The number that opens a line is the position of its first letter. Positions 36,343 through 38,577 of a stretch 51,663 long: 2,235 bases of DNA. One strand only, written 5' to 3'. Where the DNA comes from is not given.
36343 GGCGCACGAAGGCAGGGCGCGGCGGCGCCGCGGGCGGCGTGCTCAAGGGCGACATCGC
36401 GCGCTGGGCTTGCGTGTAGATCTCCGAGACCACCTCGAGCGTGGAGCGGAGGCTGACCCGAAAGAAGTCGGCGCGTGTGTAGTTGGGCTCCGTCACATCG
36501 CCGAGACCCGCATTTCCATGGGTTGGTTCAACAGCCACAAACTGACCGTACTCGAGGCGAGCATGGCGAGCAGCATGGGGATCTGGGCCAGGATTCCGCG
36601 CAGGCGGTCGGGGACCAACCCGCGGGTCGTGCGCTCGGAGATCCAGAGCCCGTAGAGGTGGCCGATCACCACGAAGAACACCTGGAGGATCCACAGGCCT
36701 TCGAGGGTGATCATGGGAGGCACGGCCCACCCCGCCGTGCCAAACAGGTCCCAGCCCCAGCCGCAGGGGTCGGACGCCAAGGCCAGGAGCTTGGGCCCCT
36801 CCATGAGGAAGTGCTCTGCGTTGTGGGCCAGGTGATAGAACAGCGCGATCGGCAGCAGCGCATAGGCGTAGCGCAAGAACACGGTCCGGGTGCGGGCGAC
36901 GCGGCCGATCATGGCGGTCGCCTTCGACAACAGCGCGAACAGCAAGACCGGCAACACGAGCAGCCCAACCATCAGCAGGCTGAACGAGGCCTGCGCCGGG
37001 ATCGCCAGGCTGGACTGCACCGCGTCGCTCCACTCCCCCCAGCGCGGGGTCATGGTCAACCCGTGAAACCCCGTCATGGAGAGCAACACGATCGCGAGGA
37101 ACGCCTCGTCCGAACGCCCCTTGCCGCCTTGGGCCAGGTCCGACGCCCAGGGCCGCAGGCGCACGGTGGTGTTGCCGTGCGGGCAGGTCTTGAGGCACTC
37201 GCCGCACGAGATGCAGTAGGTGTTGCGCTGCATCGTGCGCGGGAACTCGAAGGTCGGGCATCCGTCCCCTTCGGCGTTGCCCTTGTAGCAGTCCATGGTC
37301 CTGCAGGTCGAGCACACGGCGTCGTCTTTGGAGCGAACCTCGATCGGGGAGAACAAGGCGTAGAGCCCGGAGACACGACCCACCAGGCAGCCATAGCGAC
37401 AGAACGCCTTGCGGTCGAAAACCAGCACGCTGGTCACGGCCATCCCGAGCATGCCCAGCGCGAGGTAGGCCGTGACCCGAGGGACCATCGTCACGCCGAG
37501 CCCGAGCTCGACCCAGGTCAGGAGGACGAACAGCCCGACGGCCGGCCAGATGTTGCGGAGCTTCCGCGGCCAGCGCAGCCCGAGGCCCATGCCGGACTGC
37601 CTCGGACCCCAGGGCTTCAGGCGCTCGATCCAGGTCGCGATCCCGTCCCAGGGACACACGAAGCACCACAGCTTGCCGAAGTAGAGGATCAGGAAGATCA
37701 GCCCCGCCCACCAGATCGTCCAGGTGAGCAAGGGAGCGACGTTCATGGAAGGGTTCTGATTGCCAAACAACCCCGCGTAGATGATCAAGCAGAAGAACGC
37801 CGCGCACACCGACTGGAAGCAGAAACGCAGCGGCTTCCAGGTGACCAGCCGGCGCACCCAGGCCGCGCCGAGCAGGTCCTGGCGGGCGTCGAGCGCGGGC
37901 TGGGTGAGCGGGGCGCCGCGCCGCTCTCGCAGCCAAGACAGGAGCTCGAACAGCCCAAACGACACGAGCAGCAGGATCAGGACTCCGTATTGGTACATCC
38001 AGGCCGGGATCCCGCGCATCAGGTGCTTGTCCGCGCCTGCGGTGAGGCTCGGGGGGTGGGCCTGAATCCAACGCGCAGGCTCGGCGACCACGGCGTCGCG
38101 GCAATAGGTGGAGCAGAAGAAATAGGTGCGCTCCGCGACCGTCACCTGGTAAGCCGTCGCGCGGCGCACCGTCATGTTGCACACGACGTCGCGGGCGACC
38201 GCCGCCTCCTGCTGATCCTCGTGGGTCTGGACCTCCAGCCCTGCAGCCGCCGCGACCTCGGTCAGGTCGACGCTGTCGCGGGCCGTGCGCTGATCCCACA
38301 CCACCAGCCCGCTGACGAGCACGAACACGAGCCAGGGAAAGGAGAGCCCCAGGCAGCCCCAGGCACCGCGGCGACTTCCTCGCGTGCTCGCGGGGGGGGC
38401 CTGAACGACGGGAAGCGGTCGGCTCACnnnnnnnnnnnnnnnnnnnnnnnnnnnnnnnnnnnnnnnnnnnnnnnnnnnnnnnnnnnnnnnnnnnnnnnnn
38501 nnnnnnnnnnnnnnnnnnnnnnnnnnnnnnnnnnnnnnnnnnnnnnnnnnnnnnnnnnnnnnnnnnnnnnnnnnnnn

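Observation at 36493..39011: Putative copper-handling pair inside the nap operon: an exported protein maturing to N-terminal His-His, plus a YHS-domain membrane polyferredoxin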

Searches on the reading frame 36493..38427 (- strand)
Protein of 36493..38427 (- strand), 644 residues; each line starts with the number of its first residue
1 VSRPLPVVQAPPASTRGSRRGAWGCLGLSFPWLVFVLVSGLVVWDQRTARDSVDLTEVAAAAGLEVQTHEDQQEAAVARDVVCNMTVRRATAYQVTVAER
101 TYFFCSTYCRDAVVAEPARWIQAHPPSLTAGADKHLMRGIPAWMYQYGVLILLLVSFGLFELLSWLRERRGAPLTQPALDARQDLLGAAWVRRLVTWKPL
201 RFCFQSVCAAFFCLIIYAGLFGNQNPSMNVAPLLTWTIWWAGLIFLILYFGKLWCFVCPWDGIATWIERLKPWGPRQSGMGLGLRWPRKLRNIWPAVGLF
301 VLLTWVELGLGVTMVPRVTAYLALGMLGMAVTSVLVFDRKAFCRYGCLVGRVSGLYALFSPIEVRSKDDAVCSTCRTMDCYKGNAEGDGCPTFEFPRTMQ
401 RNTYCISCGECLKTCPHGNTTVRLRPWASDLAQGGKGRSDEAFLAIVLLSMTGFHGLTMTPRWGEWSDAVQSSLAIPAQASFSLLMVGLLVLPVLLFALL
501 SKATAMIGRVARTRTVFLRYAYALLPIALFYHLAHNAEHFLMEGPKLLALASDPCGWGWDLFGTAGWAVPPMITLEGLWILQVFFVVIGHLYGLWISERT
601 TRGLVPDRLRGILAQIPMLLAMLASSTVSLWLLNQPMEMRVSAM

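Call 4: search_protein_families(library=pfam, proteins=[window:36493-38427:-], max_evalue=0.01)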
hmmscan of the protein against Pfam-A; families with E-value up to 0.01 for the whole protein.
window:36493-38427:- (644 aa): 2 families
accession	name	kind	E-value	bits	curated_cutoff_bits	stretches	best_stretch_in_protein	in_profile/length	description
PF04945.19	YHS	-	0.0021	18.5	30.3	1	80-122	3-45/47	YHS domain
PF12837.12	Fer4_6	-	0.0021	18.4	25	1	404-418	8-22/24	4Fe-4S binding domain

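Call 5: search_protein_families(library=ncbifam, proteins=[window:36493-38427:-], max_evalue=0.01)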
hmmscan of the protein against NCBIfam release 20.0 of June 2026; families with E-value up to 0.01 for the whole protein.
window:36493-38427:- (644 aa): 2 families
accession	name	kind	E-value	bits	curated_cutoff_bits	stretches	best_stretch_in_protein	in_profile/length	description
TIGR02163.1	napH_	subfamily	1.9e-07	30.9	213.05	1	244-417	71-248/255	NapH/MauN family ferredoxin-type protein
NF007013.0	PRK09477.1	equivalog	2.2e-07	30.3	234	1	245-420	95-274/286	quinol dehydrogenase ferredoxin subunit NapH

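Call 7: search_solved_structures(query=window:36493-38427:-, max_evalue=1, show_alignments=2)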
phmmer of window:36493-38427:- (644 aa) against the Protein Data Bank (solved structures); distinct sequences matched with E-value up to 1: 1.
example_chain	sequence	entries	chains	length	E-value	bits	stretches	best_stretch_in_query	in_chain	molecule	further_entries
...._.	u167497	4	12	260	0.1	14.2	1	403-488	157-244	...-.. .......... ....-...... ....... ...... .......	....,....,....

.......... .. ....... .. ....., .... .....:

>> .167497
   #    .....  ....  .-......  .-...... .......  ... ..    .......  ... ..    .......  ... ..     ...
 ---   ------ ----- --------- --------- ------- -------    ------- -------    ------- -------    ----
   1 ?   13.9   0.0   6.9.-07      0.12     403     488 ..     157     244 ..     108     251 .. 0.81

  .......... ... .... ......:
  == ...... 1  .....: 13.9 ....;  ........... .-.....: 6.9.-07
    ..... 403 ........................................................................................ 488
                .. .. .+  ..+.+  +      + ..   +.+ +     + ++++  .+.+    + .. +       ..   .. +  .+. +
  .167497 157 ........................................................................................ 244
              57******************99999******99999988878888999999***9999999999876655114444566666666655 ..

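Call 10: find_homologous_proteins(query=window:36493-38427:-, max_evalue=0.001)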
Query window:36493-38427:- (644 aa): 812 proteins with E <= 0.001 among 8000 candidates; the best 120 are listed.
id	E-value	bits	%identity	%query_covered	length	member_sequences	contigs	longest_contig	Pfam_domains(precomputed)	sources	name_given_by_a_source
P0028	0.0e+0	1493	100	100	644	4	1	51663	-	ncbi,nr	ncbi:MAG: hypothetical protein KDD82_25110 [Planctomycetes bacterium]|nr:hypothetical protein [Planc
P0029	5.7e-285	965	65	100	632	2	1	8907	-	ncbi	-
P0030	1.6e-278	944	64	100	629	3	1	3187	-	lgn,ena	-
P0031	5.9e-253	859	60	89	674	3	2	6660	PF04945.20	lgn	-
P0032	4.1e-246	837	59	96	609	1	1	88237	PF04945.20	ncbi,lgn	ncbi:MAG: hypothetical protein ABIJ96_04000 [Elusimicrobiota bacterium]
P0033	1.9e-245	835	59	97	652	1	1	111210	PF04945.20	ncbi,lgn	-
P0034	2.5e-244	831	61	93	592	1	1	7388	PF04945.20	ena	-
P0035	5.5e-243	826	62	89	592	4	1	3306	PF04945.20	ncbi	ncbi:MAG: YHS domain-containing protein, partial [Planctomycetota bacterium]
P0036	1.0e-242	826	58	96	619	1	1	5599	PF04945.20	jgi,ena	-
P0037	1.0e-240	819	59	96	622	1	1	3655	PF04945.20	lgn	-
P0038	2.7e-239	814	57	91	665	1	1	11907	PF04945.20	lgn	-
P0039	5.2e-238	810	58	96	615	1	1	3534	PF04945.20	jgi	jgi:YHS domain-containing protein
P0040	1.1e-237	809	58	95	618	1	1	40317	PF04945.20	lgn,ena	-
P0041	1.1e-236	806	56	91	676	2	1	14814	PF04945.20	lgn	-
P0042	1.4e-236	805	56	96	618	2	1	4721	PF04945.20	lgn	-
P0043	5.2e-235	800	58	96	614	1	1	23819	PF04945.20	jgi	-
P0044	8.3e-235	799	62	88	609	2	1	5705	PF04945.20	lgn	-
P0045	1.7e-234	798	58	93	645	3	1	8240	PF04945.20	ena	-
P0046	2.9e-234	798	58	96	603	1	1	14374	PF04945.20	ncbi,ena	-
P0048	1.7e-233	795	57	96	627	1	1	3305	PF04945.20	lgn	-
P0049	1.8e-232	792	57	96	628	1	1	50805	PF04945.20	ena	-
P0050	1.9e-231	788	57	96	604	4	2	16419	PF04945.20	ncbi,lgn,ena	-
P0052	7.5e-230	783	57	96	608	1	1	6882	PF04945.20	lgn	-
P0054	1.2e-229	782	57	93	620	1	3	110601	PF04945.20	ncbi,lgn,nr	ncbi:MAG: YHS domain-containing protein [Planctomycetes bacterium]|nr:YHS domain-containing protein 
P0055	2.4e-229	781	57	96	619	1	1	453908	PF04945.20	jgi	jgi:polyferredoxin/YHS domain-containing protein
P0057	1.4e-226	772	54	96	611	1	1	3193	PF04945.20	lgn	-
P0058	2.4e-226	771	64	71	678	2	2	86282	PF04945.20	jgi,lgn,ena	-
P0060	8.7e-225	766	55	95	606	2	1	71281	PF04945.20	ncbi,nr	ncbi:MAG: YHS domain-containing protein [Planctomycetes bacterium]|nr:YHS domain-containing protein 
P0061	1.0e-224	766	53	96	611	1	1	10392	PF04945.20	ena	-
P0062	3.0e-223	761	54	95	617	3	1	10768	PF04945.20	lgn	-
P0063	1.4e-222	759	59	96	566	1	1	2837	PF04945.20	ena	-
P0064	4.0e-221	754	54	96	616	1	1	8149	PF04945.20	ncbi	-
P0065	2.0e-218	745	52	96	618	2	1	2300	PF04945.20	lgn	-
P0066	3.3e-217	741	56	95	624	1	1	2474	PF04945.20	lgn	-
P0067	2.0e-216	739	58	96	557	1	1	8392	PF04945.20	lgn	-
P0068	4.5e-215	734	54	99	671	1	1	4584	PF04945.20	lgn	-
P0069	4.5e-215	734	54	99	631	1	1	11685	PF04945.20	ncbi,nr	ncbi:MAG: YHS domain-containing protein [Elusimicrobia bacterium]|nr:YHS domain-containing protein [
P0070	1.1e-214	733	56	88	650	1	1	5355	PF04945.20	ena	-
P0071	5.7e-213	727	55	100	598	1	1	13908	PF04945.20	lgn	-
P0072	4.3e-211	721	54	99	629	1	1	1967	PF04945.20,PF24273.2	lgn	-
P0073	1.6e-210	719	54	99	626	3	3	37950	PF04945.20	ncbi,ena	-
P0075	3.3e-209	715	54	98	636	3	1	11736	PF04945.20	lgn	-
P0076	3.0e-208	712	55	94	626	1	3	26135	PF04945.20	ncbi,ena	-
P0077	8.2e-208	710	55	92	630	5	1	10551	PF04945.20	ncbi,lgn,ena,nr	ncbi:MAG: hypothetical protein COV48_08585 [Elusimicrobia bacterium CG11_big_fil_rev_8_21_14_0_20_64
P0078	2.2e-207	709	55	94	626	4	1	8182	PF04945.20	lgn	-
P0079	3.8e-205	701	55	92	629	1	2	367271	PF04945.20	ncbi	-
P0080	1.4e-204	699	56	88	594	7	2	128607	PF04945.20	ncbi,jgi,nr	ncbi:MAG: hypothetical protein COR54_09525 [Elusimicrobia bacterium CG22_combo_CG10-13_8_21_14_all_6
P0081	1.9e-203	696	56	88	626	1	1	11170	PF04945.20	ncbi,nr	ncbi:MAG: YHS domain-containing protein [Elusimicrobia bacterium]|nr:YHS domain-containing protein [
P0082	5.2e-203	694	54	98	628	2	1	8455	PF04945.20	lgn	-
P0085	3.8e-200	685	51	96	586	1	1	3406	PF04945.20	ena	-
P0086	5.9e-200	684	56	93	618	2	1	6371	PF04945.20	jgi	jgi:YHS domain-containing protein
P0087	1.0e-199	683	57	88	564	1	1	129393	PF04945.20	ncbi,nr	ncbi:MAG: YHS domain-containing protein [Elusimicrobia bacterium]|nr:YHS domain-containing protein [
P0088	1.2e-199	683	53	98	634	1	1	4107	PF04945.20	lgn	-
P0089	1.3e-199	683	54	94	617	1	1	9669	PF04945.20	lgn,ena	-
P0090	3.2e-199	682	57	89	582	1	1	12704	PF04945.20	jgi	jgi:polyferredoxin/YHS domain-containing protein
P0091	5.8e-199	681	56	88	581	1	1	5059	PF04945.20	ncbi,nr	ncbi:YHS domain-containing protein [bacterium]|nr:MAG: YHS domain-containing protein [bacterium]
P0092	2.7e-198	679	53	100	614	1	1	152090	PF04945.20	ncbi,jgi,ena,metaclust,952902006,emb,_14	jgi:YHS domain-containing protein|metaclust:\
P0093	4.1e-198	678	53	96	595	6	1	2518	PF04945.20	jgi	-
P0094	7.9e-198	677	54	94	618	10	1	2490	PF04945.20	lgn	-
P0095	5.3e-197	674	55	88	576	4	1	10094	PF04945.20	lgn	-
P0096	3.0e-196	672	55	89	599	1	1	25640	PF04945.20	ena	-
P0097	7.1e-195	667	45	96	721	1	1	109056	PF04945.20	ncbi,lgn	-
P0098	2.6e-194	666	52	88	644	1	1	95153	PF04945.20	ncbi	-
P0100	7.7e-193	661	48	88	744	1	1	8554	PF04945.20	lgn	-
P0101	1.3e-192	660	50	96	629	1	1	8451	PF12801.13,PF04945.20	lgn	-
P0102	2.2e-192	659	47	96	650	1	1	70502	PF04945.20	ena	-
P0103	3.8e-192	658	48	89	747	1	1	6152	PF04945.20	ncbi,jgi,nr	ncbi:MAG: YHS domain-containing protein [Planctomycetes bacterium]|nr:YHS domain-containing protein 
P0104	6.0e-192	658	50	96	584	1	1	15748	PF04945.20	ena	-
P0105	8.8e-192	657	58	72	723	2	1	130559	PF04945.20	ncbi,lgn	-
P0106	6.1e-191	654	53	97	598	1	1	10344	PF04945.20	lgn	-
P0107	7.3e-191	654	47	92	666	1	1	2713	PF04945.20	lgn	-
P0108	1.3e-190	653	53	88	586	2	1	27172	PF04945.20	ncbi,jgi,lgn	ncbi:MAG: polyferredoxin/YHS domain-containing protein [Candidatus Latescibacterota bacterium]|jgi:p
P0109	1.3e-190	653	58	70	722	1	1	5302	PF04945.20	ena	-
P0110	4.3e-190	652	53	88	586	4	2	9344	PF04945.20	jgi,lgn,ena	jgi:polyferredoxin/YHS domain-containing protein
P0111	5.4e-190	651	57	72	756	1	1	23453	PF04945.20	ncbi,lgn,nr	ncbi:MAG: hypothetical protein DHS20C16_30450 [Phycisphaerae bacterium]|nr:MAG: hypothetical protein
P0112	9.9e-190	650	44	96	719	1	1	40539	PF04945.20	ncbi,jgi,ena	-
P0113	1.2e-189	650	48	90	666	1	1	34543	PF04945.20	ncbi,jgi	-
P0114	2.0e-189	649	48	96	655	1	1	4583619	PF04945.20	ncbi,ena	-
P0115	2.2e-189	649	50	89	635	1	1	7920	PF04945.20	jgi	jgi:YHS domain-containing protein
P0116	2.3e-189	649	47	95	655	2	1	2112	PF04945.20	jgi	jgi:YHS domain-containing protein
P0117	2.9e-189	649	52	88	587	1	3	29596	PF04945.20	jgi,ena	-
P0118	4.5e-189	648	47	92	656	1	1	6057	PF04945.20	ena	-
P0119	5.4e-189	648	48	90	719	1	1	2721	PF04945.20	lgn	-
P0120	6.4e-189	648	57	73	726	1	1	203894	PF04945.20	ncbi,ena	-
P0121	7.8e-189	647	54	85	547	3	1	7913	PF04945.20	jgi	jgi:polyferredoxin/YHS domain-containing protein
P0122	9.9e-189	647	50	96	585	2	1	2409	PF04945.20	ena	-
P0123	1.0e-188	647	57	72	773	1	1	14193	PF04945.20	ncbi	ncbi:MAG: YHS domain-containing protein [Phycisphaerae bacterium]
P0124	1.4e-188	647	50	88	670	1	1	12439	PF04945.20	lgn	-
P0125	2.4e-188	646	49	88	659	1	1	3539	PF04945.20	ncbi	-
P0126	2.5e-188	646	45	96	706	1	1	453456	PF04945.20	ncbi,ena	-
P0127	4.0e-188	645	54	86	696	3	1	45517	PF04945.20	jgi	-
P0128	6.1e-188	645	48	88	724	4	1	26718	PF04945.20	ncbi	-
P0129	7.8e-188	644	53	87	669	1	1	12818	PF04945.20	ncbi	ncbi:MAG: YHS domain-containing protein [Candidatus Krumholzibacteriia bacterium]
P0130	7.9e-188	644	50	99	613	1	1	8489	PF04945.20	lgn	-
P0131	1.0e-187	644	60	70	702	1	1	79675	PF04945.20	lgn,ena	-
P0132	1.1e-187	644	47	90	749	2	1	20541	PF04945.20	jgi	jgi:YHS domain-containing protein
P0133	1.5e-187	643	45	89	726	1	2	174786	PF04945.20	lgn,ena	-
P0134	1.7e-187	643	47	96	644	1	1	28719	PF04945.20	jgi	jgi:polyferredoxin/YHS domain-containing protein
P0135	2.4e-187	643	46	88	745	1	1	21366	PF04945.20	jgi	-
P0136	2.7e-187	642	48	93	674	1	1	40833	PF04945.20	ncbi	-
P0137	3.0e-187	642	53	73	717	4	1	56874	PF04945.20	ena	-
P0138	4.2e-187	642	45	96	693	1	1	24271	PF06467.21,PF04945.20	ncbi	-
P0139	4.9e-187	642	55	74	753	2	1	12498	PF04945.20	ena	-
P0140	9.4e-187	641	50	88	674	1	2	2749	PF04945.20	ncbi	-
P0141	1.1e-186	640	46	91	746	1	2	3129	PF04945.20,PF24273.2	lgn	-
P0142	1.2e-186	640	50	88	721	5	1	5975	PF04945.20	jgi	jgi:YHS domain-containing protein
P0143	1.3e-186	640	47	92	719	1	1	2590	PF04945.20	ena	-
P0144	1.5e-186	640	46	88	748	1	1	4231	PF04945.20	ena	-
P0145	1.8e-186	640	46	96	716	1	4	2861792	PF04945.20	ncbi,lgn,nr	ncbi:MAG: 4Fe-4S binding protein [Planctomycetes bacterium]|nr:4Fe-4S binding protein [Planctomyceto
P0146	1.9e-186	640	53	88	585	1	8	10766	PF04945.20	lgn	-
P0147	3.8e-186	639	44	96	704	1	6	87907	PF04945.20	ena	-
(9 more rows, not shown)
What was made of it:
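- Checked: The 644-aa product is identical to a deposited protein from a Planctomycetes MAG contig of 51,663 bp (P0028, call 10).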

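Call 16: find_encoding_contigs(protein=P0114, flank=10000, max_places=2)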
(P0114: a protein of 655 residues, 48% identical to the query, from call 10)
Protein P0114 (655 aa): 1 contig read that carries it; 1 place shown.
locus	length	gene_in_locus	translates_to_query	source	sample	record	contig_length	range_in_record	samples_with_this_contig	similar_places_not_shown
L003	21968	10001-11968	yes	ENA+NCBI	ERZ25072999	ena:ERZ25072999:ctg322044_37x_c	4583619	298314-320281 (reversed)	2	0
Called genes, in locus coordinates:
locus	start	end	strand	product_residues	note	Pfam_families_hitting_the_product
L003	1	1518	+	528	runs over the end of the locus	PF00033:Cytochrome_B, PF14358:DUF4405 (weak), PF13631:Cytochrom_B_N_2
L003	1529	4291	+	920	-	PF09699:Paired_CXXCH_1 (faint), PF14522:Cytochrome_C7 (faint), PF02433:FixO (faint), PF13442:Cytochrome_CBB3, PF00034:Cytochrom_C (weak), PF13442:Cytochrome_CBB3 (weak), PF00034:Cytochrom_C (weak), PF13442:Cytochrome_CBB3 (weak)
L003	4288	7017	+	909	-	PF04879:Molybdop_Fe4S4, PF00384:Molybdopterin, PF01568:Molydop_binding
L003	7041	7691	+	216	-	PF12797:Fer4_2 (faint), PF12798:Fer4_3 (faint), PF12838:Fer4_7 (weak), PF13237:Fer4_10 (weak), PF12838:Fer4_7 (weak), PF13187:Fer4_9 (weak), PF00037:Fer4 (weak), PF12837:Fer4_6 (weak), +4 more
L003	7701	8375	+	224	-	PF13187:Fer4_9 (faint), PF12797:Fer4_2 (faint), PF12837:Fer4_6 (faint), PF13237:Fer4_10 (faint), PF00037:Fer4 (faint), PF12838:Fer4_7, PF14697:Fer4_21 (weak)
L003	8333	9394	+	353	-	PF12801:Fer4_5, PF00037:Fer4 (faint)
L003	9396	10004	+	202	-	-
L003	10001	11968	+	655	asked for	PF04945:YHS (faint)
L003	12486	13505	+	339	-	-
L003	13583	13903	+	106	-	PF10387:DUF2442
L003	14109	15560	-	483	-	PF22842:Pel9A-like_beta_helix (faint), PF13229:Beta_helix (weak)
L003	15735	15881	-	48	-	PF01431:Peptidase_M13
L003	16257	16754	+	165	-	-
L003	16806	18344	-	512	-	PF13884:Peptidase_S74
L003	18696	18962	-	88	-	-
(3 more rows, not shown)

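Call 17: find_encoding_contigs(protein=P0055, flank=10000, max_places=2)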
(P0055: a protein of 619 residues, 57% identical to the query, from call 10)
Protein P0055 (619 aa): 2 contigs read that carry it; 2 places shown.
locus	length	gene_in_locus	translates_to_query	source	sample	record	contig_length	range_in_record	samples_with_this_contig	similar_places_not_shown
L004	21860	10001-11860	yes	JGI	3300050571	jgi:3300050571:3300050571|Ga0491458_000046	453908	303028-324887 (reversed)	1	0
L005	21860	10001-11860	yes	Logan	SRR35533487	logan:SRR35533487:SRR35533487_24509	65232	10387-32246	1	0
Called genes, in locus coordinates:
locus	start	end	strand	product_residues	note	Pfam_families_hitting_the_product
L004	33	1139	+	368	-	PF09339:HTH_IclR (faint), PF04552:Sigma54_DBD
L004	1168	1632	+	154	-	PF00571:CBS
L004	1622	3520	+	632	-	PF02550:AcetylCoA_hydro, PF13336:AcetylCoA_hyd_C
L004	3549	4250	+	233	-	PF12804:NTP_transf_3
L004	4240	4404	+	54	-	PF02416:TatA_B_E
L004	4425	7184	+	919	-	PF04879:Molybdop_Fe4S4, PF00384:Molybdopterin, PF01568:Molydop_binding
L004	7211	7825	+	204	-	PF13187:Fer4_9 (faint), PF12797:Fer4_2 (faint), PF12798:Fer4_3 (faint), PF12800:Fer4_4 (faint), PF12838:Fer4_7 (weak), PF13237:Fer4_10 (weak), PF12838:Fer4_7 (weak), PF00037:Fer4 (weak), +3 more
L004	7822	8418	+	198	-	PF13187:Fer4_9 (faint), PF13237:Fer4_10 (faint), PF12797:Fer4_2 (faint), PF14697:Fer4_21 (weak), PF12838:Fer4_7, PF12838:Fer4_7 (weak), PF00037:Fer4 (weak), PF12837:Fer4_6 (weak), +1 more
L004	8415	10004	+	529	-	PF12801:Fer4_5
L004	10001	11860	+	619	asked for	PF04945:YHS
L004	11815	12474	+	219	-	PF13187:Fer4_9 (faint), PF12838:Fer4_7 (faint), PF13237:Fer4_10 (faint), PF00037:Fer4 (weak), PF12837:Fer4_6 (weak)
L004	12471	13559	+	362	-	PF14537:Cytochrom_c3_2 (faint), PF00034:Cytochrom_C (weak), PF02085:Cytochrom_CIII (weak), PF14522:Cytochrome_C7 (weak)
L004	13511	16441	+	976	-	PF04879:Molybdop_Fe4S4, PF01568:Molydop_binding (weak), PF12838:Fer4_7 (weak), PF13247:Fer4_11 (weak)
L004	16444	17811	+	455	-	PF03916:NrfD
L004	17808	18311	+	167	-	PF11821:ActD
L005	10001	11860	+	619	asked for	PF04945:YHS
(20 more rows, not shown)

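Call 20: find_encoding_contigs(protein=P0145, flank=10000, max_places=2)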
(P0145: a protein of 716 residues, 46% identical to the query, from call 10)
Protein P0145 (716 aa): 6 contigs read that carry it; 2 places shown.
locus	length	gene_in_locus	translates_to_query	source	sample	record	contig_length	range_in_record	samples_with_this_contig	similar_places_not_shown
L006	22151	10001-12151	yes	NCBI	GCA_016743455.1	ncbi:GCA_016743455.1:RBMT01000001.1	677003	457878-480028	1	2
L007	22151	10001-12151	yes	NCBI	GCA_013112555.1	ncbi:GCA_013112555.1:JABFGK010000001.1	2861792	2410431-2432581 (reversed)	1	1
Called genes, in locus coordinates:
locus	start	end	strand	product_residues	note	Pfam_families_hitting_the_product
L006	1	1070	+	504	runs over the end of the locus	PF00033:Cytochrome_B, PF14358:DUF4405, PF13631:Cytochrom_B_N_2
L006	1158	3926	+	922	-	PF00034:Cytochrom_C, PF13442:Cytochrome_CBB3, PF00034:Cytochrom_C (weak), PF13442:Cytochrome_CBB3 (weak), PF00034:Cytochrom_C (weak), PF13442:Cytochrome_CBB3 (weak), PF00034:Cytochrom_C (weak), PF13442:Cytochrome_CBB3 (weak), +1 more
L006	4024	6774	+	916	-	PF04879:Molybdop_Fe4S4, PF00384:Molybdopterin, PF01568:Molydop_binding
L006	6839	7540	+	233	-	PF00037:Fer4 (faint), PF12797:Fer4_2 (faint), PF12798:Fer4_3 (faint), PF12837:Fer4_6 (faint), PF12838:Fer4_7 (weak), PF13187:Fer4_9 (weak), PF13237:Fer4_10 (weak), PF14697:Fer4_21 (weak), +1 more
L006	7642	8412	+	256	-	PF00037:Fer4 (faint), PF12797:Fer4_2 (faint), PF12837:Fer4_6 (faint), PF13183:Fer4_8 (faint), PF13187:Fer4_9 (faint), PF12838:Fer4_7, PF12838:Fer4_7 (weak), PF14697:Fer4_21 (weak), +2 more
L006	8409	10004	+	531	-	PF12801:Fer4_5, PF00037:Fer4 (faint), PF12837:Fer4_6 (faint), PF12838:Fer4_7 (faint), PF25160:LdpA_Fe-S-bd (faint)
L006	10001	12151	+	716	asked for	PF04945:YHS (faint)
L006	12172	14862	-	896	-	PF01882:DUF58 (weak), PF05762:VWA_CoxE (weak), PF00092:VWA, PF13519:VWA_2, PF13768:VWA_3 (weak), PF07090:GATase1_like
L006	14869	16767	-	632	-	PF13519:VWA_2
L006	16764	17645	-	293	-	PF01882:DUF58, PF13519:VWA_2 (faint)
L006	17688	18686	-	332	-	PF20030:bpMoxR, PF07726:AAA_3, PF07728:AAA_5, PF17863:AAA_lid_2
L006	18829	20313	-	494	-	-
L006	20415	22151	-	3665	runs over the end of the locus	PF12569:NatA_aux_su (faint), PF12895:ANAPC3 (faint), PF13176:TPR_7 (faint), PF13432:TPR_16 (faint), PF23914:TPR_CcmH_CycH (faint), PF25058:ARM_TT21 (faint), PF25064:ARM_TT21_5th (faint), PF00515:TPR_1 (faint), +12 more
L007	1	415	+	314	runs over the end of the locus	PF01292:Ni_hydr_CYTB (weak), PF00033:Cytochrome_B, PF14358:DUF4405, PF13631:Cytochrom_B_N_2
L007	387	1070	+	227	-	-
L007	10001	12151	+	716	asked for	PF04945:YHS (faint)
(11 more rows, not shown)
